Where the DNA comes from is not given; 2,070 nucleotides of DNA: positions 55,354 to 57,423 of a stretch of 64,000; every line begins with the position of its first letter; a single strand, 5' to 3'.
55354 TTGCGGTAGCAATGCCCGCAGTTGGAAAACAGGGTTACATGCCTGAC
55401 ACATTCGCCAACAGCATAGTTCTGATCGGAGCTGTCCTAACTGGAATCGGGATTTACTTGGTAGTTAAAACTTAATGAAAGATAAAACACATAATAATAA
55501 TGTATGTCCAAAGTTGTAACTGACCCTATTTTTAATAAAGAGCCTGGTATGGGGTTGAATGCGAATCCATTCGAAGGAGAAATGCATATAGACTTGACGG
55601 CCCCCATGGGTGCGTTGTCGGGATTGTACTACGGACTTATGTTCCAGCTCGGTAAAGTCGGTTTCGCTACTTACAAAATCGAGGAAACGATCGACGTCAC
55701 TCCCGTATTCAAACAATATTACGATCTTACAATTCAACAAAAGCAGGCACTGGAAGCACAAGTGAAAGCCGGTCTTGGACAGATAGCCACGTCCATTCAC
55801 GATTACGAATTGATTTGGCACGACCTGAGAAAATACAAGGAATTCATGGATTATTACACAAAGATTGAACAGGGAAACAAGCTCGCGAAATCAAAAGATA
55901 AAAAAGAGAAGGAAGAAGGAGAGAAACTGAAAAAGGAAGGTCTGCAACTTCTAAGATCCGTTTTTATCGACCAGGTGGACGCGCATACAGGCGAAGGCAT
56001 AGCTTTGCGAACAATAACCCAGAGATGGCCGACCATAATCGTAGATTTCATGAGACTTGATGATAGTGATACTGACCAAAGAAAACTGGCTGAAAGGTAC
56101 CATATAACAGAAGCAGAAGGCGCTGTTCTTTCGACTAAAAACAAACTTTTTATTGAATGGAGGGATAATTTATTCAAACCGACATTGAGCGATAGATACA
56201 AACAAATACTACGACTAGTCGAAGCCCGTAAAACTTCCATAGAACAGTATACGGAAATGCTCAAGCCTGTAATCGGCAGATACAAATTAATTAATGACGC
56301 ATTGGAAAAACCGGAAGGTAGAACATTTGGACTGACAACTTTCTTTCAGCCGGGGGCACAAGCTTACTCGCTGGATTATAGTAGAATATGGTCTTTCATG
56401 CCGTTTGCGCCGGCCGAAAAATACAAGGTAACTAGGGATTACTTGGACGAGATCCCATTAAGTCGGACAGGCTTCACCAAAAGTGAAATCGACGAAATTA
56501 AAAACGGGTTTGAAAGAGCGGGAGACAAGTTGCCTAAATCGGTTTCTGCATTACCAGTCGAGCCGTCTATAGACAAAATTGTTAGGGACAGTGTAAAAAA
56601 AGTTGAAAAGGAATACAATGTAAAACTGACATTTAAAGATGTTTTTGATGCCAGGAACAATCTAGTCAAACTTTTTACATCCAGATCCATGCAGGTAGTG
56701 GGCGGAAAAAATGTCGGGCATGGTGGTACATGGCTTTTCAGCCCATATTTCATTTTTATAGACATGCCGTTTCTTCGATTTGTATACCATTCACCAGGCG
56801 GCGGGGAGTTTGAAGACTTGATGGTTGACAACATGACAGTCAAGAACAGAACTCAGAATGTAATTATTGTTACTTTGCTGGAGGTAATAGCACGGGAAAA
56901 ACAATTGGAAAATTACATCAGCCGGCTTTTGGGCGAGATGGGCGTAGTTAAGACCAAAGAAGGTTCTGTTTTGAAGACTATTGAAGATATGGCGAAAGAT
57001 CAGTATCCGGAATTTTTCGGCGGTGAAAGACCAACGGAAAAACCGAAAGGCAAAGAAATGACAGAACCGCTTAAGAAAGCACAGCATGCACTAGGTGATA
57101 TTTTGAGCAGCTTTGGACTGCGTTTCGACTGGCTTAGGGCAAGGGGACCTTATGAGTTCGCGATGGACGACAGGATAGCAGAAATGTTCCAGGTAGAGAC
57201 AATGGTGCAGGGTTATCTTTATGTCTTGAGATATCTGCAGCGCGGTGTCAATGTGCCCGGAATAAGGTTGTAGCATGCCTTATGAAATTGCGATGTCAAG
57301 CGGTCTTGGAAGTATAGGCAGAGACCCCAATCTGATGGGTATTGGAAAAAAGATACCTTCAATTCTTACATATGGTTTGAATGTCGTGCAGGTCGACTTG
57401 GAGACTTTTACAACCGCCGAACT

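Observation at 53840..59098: Block of six co-localised genes with no recognisable families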

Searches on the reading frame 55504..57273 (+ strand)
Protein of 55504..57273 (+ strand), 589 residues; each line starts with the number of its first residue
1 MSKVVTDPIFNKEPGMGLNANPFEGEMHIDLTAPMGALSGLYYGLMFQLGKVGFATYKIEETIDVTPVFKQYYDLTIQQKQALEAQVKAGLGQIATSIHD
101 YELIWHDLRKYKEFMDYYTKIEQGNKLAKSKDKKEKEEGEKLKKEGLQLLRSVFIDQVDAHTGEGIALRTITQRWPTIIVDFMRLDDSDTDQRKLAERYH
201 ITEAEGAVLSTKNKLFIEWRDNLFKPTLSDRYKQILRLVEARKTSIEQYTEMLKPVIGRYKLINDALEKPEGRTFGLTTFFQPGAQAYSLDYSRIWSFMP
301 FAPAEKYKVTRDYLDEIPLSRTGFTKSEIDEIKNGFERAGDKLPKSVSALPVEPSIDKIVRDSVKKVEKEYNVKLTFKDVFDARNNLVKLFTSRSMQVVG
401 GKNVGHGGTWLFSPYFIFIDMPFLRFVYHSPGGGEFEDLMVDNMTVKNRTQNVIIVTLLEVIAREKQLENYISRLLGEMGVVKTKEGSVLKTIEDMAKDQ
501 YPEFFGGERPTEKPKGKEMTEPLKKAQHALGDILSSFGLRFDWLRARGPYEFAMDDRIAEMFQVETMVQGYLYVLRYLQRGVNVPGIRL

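Call 3: search_protein_families(library=pfam, proteins=[window:55504-57273:+], max_evalue=1)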
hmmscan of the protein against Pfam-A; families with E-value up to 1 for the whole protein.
window:55504-57273:+ (589 aa): 2 families
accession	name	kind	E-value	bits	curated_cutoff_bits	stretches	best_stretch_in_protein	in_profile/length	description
PF21017.2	PHA01746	-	0.01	16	24.4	1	73-141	48-112/132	PHA01746-like protein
PF04006.17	Mpp10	-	0.061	12.5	29.9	1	63-138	13-96/529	Mpp10 protein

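Call 4: search_protein_families(library=ncbifam, proteins=[window:55504-57273:+], max_evalue=1)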
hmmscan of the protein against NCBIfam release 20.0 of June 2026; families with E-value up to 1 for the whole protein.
window:55504-57273:+ (589 aa): 2 families
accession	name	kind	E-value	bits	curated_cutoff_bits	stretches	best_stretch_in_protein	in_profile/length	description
NF011482.0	PRK14892.1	equivalog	0.15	12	109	1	75-140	32-97/101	putative transcription elongation factor Elf1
NF007215.0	PRK09637.1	equivalog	0.15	12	212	0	113-166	63-115/181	RNA polymerase sigma factor SigZ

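Call 5: search_protein_families(library=phrogs, proteins=[window:55504-57273:+], max_evalue=0.1)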
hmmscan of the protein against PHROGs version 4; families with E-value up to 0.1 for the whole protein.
window:55504-57273:+ (589 aa): 1 family
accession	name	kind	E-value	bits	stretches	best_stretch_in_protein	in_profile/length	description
phrog_7201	-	unknown function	0.016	16.1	1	73-144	49-116/133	-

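Call 6: search_protein_families(library=padloc, proteins=[window:55504-57273:+], max_evalue=0.1)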
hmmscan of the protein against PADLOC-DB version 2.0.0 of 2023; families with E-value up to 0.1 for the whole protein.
window:55504-57273:+ (589 aa): 0 families

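Call 7: search_solved_structures(query=window:55504-57273:+, max_evalue=1)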
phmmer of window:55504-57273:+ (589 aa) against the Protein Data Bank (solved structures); distinct sequences matched with E-value up to 1: 1.
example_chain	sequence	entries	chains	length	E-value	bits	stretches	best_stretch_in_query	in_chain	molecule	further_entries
4bjn_A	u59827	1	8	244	0.39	12.4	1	287-389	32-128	AVRM-A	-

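Call 10: find_homologous_proteins(query=window:55504-57273:+)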
Query window:55504-57273:+ (589 aa): 297 proteins with E <= 0.001 among 8000 candidates; the best 120 are listed.
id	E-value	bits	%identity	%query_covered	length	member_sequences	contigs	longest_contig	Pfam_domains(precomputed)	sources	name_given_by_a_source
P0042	0.0e+0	1333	100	100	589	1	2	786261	-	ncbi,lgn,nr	ncbi:MAG: hypothetical protein HYW24_00465 [Candidatus Aenigmarchaeota archaeon]|nr:hypothetical pro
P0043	1.0e-261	888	67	100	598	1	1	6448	-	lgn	-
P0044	1.7e-261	887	66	100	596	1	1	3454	-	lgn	-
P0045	2.0e-257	873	67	100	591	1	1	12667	-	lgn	-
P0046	1.6e-252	857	65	100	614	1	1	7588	-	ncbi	-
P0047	7.0e-251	852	64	100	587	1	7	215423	-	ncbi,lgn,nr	ncbi:MAG: hypothetical protein HYT70_02740 [Candidatus Aenigmarchaeota archaeon]|nr:hypothetical pro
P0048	1.7e-249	847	64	100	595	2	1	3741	-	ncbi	-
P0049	1.8e-249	847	64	100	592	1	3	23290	-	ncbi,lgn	-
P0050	1.9e-247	841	64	100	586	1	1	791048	-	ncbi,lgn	-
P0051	1.6e-246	838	63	100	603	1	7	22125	-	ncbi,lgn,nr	ncbi:MAG: hypothetical protein HYS62_03105 [Candidatus Aenigmarchaeota archaeon]|nr:hypothetical pro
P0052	1.8e-246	837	64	100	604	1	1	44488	-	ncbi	-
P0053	7.7e-246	835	64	100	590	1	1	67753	-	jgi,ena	-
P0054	1.9e-245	834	63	100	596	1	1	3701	-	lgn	-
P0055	3.2e-245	833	64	100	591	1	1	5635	-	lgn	-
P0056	3.3e-245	833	64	100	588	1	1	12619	-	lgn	-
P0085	2.0e-166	573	47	99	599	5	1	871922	-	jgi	-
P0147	7.1e-143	495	44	97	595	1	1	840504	-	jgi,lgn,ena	-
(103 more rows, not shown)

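Call 12: find_encoding_contigs(protein=P0085, flank=8000, max_places=2)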
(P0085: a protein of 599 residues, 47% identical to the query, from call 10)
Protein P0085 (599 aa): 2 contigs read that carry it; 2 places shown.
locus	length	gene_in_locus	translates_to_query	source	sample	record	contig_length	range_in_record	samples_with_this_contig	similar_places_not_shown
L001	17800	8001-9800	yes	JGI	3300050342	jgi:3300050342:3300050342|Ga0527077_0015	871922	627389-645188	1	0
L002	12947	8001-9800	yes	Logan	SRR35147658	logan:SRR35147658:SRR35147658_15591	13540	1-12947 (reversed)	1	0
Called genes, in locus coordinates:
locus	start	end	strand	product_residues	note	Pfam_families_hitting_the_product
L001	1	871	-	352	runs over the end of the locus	PF00465:Fe-ADH, PF13685:Fe-ADH_2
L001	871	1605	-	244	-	-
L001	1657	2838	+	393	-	-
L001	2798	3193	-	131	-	PF01248:Ribosomal_L7Ae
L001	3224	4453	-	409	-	-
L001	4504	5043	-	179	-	PF14196:ATC_hydrolase (weak)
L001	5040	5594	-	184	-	PF13404:HTH_AsnC-type, PF13412:HTH_24 (weak), PF01037:AsnC_trans_reg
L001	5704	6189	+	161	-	-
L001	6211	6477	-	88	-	-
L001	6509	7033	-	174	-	-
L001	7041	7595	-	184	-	-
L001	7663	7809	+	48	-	-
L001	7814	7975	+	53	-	-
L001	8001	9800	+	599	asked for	-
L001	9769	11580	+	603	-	-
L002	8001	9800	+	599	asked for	-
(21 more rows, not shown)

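Call 13: find_encoding_contigs(protein=P0147, flank=8000, max_places=2)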
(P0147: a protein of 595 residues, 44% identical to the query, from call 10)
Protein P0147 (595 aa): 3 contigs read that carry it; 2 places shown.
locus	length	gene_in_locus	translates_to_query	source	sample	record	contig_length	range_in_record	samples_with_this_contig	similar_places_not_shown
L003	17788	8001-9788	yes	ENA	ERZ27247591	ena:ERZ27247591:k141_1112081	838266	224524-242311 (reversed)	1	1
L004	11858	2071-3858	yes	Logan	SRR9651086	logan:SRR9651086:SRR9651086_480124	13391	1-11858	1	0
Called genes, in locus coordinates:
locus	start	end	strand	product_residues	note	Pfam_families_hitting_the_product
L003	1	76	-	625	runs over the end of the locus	PF02934:GatB_N, PF02637:GatB_Yqey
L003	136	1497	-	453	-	PF18195:GatD_N, PF00710:Asparaginase, PF17763:Asparaginase_C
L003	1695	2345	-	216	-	-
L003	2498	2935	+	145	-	PF00583:Acetyltransf_1, PF13673:Acetyltransf_10, PF13508:Acetyltransf_7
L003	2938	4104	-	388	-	PF01926:MMR_HSR1, PF08438:YGR210-like_G4, PF02824:TGS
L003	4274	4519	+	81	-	PF17253:DUF5320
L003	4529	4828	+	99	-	PF02001:DUF134, PF08281:Sigma70_r4_2 (weak)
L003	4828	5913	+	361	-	PF11139:SfLAP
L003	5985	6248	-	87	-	-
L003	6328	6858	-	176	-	-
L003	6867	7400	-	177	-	-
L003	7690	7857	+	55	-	-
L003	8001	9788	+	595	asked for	-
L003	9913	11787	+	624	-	-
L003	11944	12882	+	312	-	PF01909:NTP_transf_2 (weak), PF18765:Polbeta (weak)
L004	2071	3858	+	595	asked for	-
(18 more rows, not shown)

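Call 18: search_solved_structures(query=A2, max_evalue=1)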
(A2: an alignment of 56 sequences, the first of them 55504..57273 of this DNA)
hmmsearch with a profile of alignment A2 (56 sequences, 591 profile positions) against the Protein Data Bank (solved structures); distinct sequences matched with E-value up to 1: 8.
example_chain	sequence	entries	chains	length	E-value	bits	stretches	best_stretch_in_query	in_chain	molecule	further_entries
9e71_BW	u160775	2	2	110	0.0042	19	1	499-561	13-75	SSU ribosomal protein S25E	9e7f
7o92_A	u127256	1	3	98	0.19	13.5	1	464-540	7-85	hypothetical protein UY81_C0065G0003 residues 18-54 from Candidatus Giovannonibacteria bac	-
3ohn_A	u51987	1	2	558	0.4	12.5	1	60-103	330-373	Outer membrane usher protein FimD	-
9bog_D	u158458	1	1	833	0.66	11.8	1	60-103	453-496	Outer membrane usher protein FimD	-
3rfz_B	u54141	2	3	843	0.67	11.7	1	60-103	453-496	Outer membrane usher protein, type 1 fimbrial synthesis | Outer membrane usher protein FimD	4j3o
9fw9_D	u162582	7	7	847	0.67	11.7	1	60-103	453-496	Outer membrane usher protein FimD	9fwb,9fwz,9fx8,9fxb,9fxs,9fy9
6e14_D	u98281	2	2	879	0.7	11.7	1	60-103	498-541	Fimbrial biogenesis outer membrane usher protein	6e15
4y6w_A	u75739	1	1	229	0.81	11.4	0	501-569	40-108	NaB(AB)3ACb - light chain TPR-like repeats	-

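Call 27: find_related_loci(query=A2, collection=genome_contigs, flank=8000)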
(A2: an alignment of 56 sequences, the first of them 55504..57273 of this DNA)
Query A2 (589 aa) in genome_contigs; peptide patterns used: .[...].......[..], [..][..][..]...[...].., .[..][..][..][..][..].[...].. (x = any residue, [..] = any of these).
261 stretches matched a pattern; 154 encode a relative of the query (tblastn E <= 1e-3); the best 80 are kept; 80 distinct loci.
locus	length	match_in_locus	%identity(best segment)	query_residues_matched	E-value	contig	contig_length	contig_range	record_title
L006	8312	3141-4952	64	1-589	0e+0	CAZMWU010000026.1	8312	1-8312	MAG TPA_asm: uncultured archaeon isolate binchicken_co38_184 genome assembly, contig: NODE_18230_length_8312_cov_7.49957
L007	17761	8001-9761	64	1-589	0e+0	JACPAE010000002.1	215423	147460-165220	MAG: Candidatus Aenigmatarchaeota archaeon isolate NC_groundwater_223_Ag_S-0.2um_43_16 S5_GD2017_2_S2_scaffold_109, whol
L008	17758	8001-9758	64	1-589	0e+0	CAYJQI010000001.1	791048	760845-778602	MAG TPA_asm: uncultured archaeon isolate ERP125453_co1_263 genome assembly, contig: NODE_1_length_791048_cov_12.409087,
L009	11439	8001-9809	63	1-589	0e+0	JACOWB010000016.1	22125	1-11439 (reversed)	MAG: Candidatus Aenigmatarchaeota archaeon isolate NC_groundwater_115_Ag_B-0.1um_41_10 S3_GD2017_2_B1_scaffold_2244, who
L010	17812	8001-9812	62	1-589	0e+0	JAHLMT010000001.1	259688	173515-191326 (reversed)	MAG: Candidatus Aenigmatarchaeota archaeon isolate QQ_2_bin_128 NODE_1_length_259688_cov_15.1845, whole genome shotgun s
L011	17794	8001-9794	62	1-589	0e+0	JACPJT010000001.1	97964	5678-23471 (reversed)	MAG: Candidatus Aenigmatarchaeota archaeon isolate NC_groundwater_475_Ag_S-0.1um_40_10 S35_SO-1_scaffold_2664, whole gen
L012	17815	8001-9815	58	1-589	0e+0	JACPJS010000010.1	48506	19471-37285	MAG: Candidatus Aenigmatarchaeota archaeon isolate NC_groundwater_474_Ag_S-0.1um_38_10 S35_SO-1_scaffold_71543, whole ge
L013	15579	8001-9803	58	1-589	0e+0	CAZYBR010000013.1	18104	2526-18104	MAG TPA_asm: uncultured archaeon isolate binchicken_co134_899 genome assembly, contig: NODE_6581_length_18104_cov_6.9912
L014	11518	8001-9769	64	1-589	0e+0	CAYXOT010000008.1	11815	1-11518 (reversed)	MAG TPA_asm: uncultured archaeon isolate binchicken_co21_401 genome assembly, contig: NODE_4165_length_11815_cov_5.85773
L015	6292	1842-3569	49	14-589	2e-175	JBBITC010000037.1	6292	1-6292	MAG: Candidatus Aenigmatarchaeota archaeon isolate STF170223_bin_388 NODE_3296_length_6292_cov_4.517076, whole genome sh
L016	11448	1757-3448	48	13-588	2e-172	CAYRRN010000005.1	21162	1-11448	MAG TPA_asm: uncultured archaeon isolate binchicken_co71_176 genome assembly, contig: NODE_1065_length_21162_cov_5.50632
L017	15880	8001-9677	48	13-588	5e-171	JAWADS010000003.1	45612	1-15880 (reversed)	MAG: Candidatus Aenigmatarchaeota archaeon isolate QQ_201808_bins_23 QQ_201808_bins_23_scaffold_3, whole genome shotgun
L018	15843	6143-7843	49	14-589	2e-168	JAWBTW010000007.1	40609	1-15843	MAG: Candidatus Aenigmatarchaeota archaeon isolate JZ-1_201709_bins_53 JZ-1_201709_bins_53_scaffold_7, whole genome shot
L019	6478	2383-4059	50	13-586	6e-169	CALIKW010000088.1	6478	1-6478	MAG: uncultured archaeon isolate S1_Bin_METABAT__101 genome assembly, contig: c_000001003069, whole genome shotgun seque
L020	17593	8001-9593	49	13-566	2e-165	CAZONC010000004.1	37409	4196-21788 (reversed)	MAG TPA_asm: uncultured archaeon isolate SRP104967_co1_72 genome assembly, contig: NODE_341_length_37409_cov_13.798763,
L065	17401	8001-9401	40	15-481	3e-98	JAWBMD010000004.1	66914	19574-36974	MAG: Candidatus Aenigmatarchaeota archaeon isolate GXS_202007_bins_18 GXS_202007_bins_18_scaffold_4, whole genome shotgu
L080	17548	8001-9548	31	15-586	2e-78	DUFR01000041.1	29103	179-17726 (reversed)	MAG TPA_asm: Candidatus Aenigmatarchaeota archaeon isolate UBA10154 contig_12904, whole genome shotgun sequence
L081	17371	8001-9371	33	12-584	1e-77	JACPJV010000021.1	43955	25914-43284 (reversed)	MAG: Candidatus Aenigmatarchaeota archaeon isolate NC_groundwater_477_Ag_S-0.1um_46_11 S35_SO-1_scaffold_345069, whole g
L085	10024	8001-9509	33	14-582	6e-76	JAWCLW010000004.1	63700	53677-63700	MAG: Candidatus Aenigmatarchaeota archaeon isolate JZ-2_201705_bins_247 JZ-2_201705_bins_247_scaffold_4, whole genome sh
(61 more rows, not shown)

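Call 35: predict_structure(alignment_id=A2)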
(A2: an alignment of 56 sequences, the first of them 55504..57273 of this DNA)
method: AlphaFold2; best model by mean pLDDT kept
length: 589 residues; sequences in the alignment: 56
mean_pLDDT: 80.0   pTM: 0.71
mean pLDDT of the five models: 80.0, 80.0, 77.4, 74.8, 74.0
residues with pLDDT >= 90: 143; 70-90: 328; 50-70: 85; < 50: 33
segments of 3 or more residues with pLDDT < 50: 399-401, 501-521
pLDDT, mean of each block of 10 residues (from residue 1): 77 83 79 89 91 90 80 80 86 83 84 88 87 87 91 88 77 79 88 86 86 91 89 83 80 81 74 65 77 92 63 80 92 86 89 91 92 92 94 67 65 91 89 87 89 95 89 70 50 54 42 39 58 66 69 71 85 89 67
secondary structure, 60 per line:
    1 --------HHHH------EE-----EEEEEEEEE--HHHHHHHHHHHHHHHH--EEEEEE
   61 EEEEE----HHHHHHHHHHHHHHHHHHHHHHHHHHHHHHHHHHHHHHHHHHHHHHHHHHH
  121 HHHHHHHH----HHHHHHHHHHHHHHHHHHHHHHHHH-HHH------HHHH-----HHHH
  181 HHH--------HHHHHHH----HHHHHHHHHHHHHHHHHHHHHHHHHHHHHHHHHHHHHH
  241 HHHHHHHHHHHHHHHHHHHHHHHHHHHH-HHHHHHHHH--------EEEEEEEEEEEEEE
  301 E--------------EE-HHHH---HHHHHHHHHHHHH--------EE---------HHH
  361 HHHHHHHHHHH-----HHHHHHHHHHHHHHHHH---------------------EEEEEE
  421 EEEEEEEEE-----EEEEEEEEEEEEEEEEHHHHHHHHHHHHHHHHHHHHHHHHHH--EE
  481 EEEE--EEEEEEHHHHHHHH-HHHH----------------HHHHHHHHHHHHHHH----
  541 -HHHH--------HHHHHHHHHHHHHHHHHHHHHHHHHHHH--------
elements in order: H9-12 E26-34 H37-52 E55-65 H70-128 H133-157 H168-171 H177-183 H192-198 H203-268 H270-278 E287-301 H319-322 H326-338 H358-371 H377-393 E415-429 E435-450 H451-476 E479-484 E487-492 H493-500 H502-505 H522-536 H542-545 H554-581

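Call 63: search_protein_representatives(alignment_id=A2)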
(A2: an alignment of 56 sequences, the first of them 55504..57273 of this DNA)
Query: 56 sequences, 591 profile positions. Proteins with E-value up to 0.001 (for the whole library): 231; up to 1e-10: 199; up to 1e-30: 132. The best 150 are listed.
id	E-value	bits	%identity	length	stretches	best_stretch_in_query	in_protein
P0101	6.4e-265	896.8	-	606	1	7-591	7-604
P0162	8.9e-245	830.3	-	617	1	9-590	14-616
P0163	2.5e-209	713.3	-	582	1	3-590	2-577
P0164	3.3e-203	693.0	-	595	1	1-589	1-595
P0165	3.6e-189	646.7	-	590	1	2-588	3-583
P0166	3.8e-184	630.1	-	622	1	16-590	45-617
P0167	3.4e-180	617.1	-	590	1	1-587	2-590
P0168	1.2e-176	605.3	-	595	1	3-588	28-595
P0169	9.7e-173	592.4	-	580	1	17-587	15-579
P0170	1.4e-164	565.5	-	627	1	15-590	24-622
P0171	1.4e-163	562.2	-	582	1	21-590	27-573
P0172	2.4e-154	531.7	-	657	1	13-589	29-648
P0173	3.3e-150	518.0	-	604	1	13-590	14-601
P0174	6.8e-145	500.5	-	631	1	18-576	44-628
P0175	9.4e-143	493.4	-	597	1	34-589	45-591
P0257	3.6e-62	227.3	-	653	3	32-319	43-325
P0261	3.4e-58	214.2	-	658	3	18-318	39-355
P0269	2.5e-51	191.5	-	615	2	22-321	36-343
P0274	4.6e-46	174.1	-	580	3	142-364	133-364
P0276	3.8e-43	164.5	-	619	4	152-310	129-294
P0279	1.2e-40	156.2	-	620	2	31-307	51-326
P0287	2.6e-37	145.2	-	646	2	24-302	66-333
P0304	9.1e-26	107.1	-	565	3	182-287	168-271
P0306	8.8e-25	103.8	-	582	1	66-274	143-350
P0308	2.5e-24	102.4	-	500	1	23-271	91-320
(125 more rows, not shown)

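Call 64: search_protein_families(library=pfam, proteins=[P0276, P0279, P0287, P0304, P0306, P0308, P0261, P0257, P0274, P0269], max_evalue=0.01)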
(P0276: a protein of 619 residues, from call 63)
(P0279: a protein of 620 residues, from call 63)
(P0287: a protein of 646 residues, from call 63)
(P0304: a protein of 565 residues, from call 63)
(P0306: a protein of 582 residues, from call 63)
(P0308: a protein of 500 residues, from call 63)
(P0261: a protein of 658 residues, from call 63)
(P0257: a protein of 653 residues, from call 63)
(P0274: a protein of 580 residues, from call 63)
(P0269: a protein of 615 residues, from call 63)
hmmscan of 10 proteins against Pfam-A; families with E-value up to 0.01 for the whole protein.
P0276 (619 aa): 0 families

P0279 (620 aa): 0 families

P0287 (646 aa): 0 families

P0304 (565 aa): 1 family
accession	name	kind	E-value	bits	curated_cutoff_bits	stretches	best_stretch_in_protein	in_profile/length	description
PF11439.13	T3SchapCesA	-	0.0027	18.3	29.1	1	93-126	8-41/95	Type III secretion system filament chaperone CesA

P0306 (582 aa): 0 families

P0308 (500 aa): 0 families

P0261 (658 aa): 0 families

P0257 (653 aa): 0 families

P0274 (580 aa): 0 families

P0269 (615 aa): 0 families
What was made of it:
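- On Prefoldin (protein A): No Pfam prefoldin hit for A or its distant relatives (calls 3, 64).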
